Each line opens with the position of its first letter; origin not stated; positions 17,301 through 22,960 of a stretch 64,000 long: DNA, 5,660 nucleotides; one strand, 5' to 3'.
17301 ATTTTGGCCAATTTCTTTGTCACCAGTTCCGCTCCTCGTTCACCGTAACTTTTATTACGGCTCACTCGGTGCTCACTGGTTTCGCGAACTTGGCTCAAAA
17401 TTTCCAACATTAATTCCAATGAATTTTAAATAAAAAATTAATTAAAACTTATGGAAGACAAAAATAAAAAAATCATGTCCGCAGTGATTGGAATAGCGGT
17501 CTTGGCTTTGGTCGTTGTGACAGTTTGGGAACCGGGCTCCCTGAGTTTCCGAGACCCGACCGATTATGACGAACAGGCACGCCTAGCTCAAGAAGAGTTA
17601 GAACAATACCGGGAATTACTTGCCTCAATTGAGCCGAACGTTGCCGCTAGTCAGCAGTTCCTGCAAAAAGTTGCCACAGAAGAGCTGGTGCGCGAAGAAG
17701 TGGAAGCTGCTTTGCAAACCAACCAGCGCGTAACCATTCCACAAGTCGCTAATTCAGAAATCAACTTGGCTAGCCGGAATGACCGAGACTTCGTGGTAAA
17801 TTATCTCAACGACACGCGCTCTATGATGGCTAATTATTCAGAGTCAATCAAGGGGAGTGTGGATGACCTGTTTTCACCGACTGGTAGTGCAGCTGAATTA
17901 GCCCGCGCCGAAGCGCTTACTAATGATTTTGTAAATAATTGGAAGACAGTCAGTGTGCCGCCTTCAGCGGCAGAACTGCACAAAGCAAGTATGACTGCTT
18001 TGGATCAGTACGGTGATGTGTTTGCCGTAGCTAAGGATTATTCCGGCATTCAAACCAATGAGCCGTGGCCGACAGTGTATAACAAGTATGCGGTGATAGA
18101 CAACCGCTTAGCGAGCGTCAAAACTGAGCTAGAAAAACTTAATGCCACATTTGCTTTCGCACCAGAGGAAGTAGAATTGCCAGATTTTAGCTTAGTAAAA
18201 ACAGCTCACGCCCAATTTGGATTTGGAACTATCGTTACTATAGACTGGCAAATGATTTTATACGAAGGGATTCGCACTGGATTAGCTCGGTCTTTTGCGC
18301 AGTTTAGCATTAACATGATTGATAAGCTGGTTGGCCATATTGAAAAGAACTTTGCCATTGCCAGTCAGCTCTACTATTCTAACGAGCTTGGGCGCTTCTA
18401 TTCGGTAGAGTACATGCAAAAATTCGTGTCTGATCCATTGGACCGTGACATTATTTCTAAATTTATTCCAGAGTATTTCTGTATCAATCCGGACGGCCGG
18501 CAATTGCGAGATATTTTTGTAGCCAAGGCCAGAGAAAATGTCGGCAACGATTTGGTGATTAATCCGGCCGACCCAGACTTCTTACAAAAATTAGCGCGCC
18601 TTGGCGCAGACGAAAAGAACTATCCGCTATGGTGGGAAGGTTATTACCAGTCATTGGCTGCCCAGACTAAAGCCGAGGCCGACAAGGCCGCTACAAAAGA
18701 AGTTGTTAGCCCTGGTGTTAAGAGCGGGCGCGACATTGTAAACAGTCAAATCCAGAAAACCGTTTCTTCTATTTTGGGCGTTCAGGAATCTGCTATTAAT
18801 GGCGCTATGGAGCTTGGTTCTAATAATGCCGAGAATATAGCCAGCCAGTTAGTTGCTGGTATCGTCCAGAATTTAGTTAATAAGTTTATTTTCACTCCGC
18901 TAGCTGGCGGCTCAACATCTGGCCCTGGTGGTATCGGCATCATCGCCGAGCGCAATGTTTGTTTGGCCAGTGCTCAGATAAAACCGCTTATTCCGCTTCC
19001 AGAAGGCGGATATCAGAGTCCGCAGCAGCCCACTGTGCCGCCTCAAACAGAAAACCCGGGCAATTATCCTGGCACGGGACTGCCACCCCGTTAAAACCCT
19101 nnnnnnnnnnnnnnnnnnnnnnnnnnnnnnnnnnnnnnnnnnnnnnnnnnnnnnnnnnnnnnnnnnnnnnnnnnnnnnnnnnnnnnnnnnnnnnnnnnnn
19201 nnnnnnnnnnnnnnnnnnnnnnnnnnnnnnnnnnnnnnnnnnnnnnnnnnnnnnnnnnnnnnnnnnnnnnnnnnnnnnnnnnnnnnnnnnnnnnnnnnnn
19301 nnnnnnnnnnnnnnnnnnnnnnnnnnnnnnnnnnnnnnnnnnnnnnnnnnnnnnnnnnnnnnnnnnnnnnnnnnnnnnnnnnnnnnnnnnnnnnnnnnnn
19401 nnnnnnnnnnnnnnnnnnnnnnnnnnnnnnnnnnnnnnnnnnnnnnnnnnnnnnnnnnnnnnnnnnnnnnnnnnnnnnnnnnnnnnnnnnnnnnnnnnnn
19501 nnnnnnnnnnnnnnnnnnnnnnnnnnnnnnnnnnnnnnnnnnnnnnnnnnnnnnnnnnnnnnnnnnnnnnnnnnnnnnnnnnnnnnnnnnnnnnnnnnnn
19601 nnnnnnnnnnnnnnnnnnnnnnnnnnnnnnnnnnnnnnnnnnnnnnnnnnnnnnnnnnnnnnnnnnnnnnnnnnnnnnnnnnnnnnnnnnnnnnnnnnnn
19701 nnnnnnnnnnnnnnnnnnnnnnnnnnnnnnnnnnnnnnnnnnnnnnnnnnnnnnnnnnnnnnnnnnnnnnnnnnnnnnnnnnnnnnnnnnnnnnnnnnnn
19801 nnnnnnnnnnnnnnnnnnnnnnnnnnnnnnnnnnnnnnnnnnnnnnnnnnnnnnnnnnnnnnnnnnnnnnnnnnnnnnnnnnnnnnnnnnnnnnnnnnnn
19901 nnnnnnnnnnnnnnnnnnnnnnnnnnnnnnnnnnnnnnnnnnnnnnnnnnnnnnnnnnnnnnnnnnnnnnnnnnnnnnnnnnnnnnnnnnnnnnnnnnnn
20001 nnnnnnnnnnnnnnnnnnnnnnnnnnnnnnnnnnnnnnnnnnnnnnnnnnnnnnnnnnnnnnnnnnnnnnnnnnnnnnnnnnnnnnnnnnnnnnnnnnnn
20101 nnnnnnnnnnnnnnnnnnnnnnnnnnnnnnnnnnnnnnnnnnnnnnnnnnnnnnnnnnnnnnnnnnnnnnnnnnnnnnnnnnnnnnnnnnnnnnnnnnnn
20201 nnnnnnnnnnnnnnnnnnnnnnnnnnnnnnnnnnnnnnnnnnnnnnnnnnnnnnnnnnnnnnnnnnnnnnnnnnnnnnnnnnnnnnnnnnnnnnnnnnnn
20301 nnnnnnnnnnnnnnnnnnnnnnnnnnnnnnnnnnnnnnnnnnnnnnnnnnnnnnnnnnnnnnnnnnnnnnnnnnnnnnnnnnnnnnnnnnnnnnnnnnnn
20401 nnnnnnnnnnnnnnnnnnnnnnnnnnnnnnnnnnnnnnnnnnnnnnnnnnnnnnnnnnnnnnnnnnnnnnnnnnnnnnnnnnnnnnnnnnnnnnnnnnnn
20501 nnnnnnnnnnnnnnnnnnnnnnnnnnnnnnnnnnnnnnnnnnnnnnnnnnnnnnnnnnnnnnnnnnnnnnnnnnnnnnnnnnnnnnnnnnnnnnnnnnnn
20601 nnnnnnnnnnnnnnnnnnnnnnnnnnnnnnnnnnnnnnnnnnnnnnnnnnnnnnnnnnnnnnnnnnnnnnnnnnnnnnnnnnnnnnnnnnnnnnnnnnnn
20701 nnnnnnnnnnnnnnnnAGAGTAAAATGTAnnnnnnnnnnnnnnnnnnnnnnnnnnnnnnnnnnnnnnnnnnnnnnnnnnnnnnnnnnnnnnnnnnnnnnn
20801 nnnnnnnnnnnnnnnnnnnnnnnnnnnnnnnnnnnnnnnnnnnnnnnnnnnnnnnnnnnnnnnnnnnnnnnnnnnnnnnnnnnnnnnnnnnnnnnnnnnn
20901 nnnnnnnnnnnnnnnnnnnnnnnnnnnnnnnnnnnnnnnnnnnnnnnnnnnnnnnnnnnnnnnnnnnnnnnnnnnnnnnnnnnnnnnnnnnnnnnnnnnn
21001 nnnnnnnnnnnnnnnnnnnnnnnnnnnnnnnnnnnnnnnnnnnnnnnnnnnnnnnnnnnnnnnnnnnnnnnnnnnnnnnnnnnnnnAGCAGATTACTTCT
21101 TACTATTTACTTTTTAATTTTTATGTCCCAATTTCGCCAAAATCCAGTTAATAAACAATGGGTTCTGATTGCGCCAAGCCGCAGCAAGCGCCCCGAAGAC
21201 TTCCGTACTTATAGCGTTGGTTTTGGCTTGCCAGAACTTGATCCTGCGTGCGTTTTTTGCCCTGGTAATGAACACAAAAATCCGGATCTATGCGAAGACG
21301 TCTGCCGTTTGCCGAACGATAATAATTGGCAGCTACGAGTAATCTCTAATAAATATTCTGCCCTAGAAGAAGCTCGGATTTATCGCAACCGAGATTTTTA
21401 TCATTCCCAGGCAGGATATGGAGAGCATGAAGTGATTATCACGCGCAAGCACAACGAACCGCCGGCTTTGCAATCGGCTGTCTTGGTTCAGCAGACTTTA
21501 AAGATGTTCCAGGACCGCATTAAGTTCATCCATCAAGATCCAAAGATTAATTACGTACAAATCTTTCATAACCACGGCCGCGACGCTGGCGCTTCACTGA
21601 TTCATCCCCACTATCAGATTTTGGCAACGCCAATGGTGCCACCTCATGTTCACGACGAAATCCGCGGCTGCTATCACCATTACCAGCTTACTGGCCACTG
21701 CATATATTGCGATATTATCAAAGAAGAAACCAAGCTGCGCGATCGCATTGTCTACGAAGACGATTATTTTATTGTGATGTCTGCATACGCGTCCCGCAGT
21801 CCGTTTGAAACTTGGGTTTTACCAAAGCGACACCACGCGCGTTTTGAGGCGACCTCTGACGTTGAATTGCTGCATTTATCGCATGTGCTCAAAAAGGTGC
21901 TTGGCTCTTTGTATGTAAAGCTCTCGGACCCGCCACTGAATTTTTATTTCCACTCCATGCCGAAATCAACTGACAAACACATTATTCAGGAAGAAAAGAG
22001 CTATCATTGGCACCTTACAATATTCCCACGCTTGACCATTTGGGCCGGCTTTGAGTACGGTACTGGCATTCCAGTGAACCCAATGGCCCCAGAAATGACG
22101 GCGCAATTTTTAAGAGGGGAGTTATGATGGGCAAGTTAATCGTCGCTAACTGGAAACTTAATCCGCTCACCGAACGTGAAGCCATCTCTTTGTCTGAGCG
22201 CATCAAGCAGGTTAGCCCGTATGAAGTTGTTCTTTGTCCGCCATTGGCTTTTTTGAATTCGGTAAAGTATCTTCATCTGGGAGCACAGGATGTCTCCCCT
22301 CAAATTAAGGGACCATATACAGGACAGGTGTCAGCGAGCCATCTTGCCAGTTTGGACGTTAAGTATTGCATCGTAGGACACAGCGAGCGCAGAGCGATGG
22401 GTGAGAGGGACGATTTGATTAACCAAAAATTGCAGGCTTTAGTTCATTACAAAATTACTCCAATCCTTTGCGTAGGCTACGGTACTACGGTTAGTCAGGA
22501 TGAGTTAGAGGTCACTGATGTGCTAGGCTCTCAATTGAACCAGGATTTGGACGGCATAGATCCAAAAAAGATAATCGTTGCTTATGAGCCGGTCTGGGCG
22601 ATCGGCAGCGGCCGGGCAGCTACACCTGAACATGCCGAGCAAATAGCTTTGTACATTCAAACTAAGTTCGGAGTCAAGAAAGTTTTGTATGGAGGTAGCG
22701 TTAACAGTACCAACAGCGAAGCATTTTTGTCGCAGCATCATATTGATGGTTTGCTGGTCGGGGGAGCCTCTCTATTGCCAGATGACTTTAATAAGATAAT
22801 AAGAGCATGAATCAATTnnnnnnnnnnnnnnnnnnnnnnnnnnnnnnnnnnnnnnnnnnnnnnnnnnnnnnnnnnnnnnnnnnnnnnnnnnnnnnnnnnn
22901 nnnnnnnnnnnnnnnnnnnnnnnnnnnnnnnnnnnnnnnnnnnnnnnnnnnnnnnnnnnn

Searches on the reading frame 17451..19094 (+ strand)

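Call 4: search_protein_families(library=pfam, proteins=[window:17451-19094:+], max_evalue=0.1)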
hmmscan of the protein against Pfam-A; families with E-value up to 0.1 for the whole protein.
window:17451-19094:+ (547 aa): 1 family
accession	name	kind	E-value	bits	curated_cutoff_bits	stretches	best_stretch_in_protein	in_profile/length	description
PF01081.25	Aldolase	-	0.066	13.1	27.8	0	402-471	68-136/196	KDPG and KHG aldolase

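Call 5: search_protein_families(library=ncbifam, proteins=[window:17451-19094:+], max_evalue=0.1)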
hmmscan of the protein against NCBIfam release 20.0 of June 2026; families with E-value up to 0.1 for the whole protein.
window:17451-19094:+ (547 aa): 0 families

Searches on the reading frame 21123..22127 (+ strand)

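Call 30: search_protein_families(library=pfam, proteins=[window:21123-22127:+], max_evalue=0.001)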
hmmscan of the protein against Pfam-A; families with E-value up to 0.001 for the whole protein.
window:21123-22127:+ (334 aa): 5 families
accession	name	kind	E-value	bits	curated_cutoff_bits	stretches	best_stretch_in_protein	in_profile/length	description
PF01087.27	GalP_UDP_transf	-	2.8e-17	64.2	22.1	1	3-173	13-184/184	Galactose-1-phosphate uridyl transferase, N-terminal domain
PF16268.10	DUF4921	-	6.8e-11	42.2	28.5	1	100-325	168-388/425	Domain of unknown function (DUF4921)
PF02744.22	GalP_UDP_tr_C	-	2.8e-08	34.1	29.2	1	185-297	6-116/165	Galactose-1-phosphate uridyl transferase, C-terminal domain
PF11969.13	DcpS_C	-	4.2e-07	30.9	24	1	193-282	2-91/114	Scavenger mRNA decapping enzyme C-term binding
PF01230.28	HIT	-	6.4e-07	30.4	21.5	1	205-298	4-92/98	HIT domain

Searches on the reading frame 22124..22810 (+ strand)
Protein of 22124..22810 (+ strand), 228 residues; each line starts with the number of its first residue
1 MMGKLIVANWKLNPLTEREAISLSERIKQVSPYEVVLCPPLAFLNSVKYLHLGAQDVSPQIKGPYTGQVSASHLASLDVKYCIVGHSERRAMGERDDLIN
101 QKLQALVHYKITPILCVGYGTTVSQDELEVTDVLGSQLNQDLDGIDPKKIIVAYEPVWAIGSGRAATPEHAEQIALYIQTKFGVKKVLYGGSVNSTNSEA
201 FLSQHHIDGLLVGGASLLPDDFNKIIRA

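Call 30: search_protein_families(library=pfam, proteins=[window:22124-22810:+], max_evalue=0.001)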
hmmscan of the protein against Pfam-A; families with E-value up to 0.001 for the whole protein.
window:22124-22810:+ (228 aa): 1 family
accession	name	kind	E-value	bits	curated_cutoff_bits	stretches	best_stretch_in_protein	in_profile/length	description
PF00121.24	TIM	-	1.3e-62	212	20.1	1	4-228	1-244/245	Triosephosphate isomerase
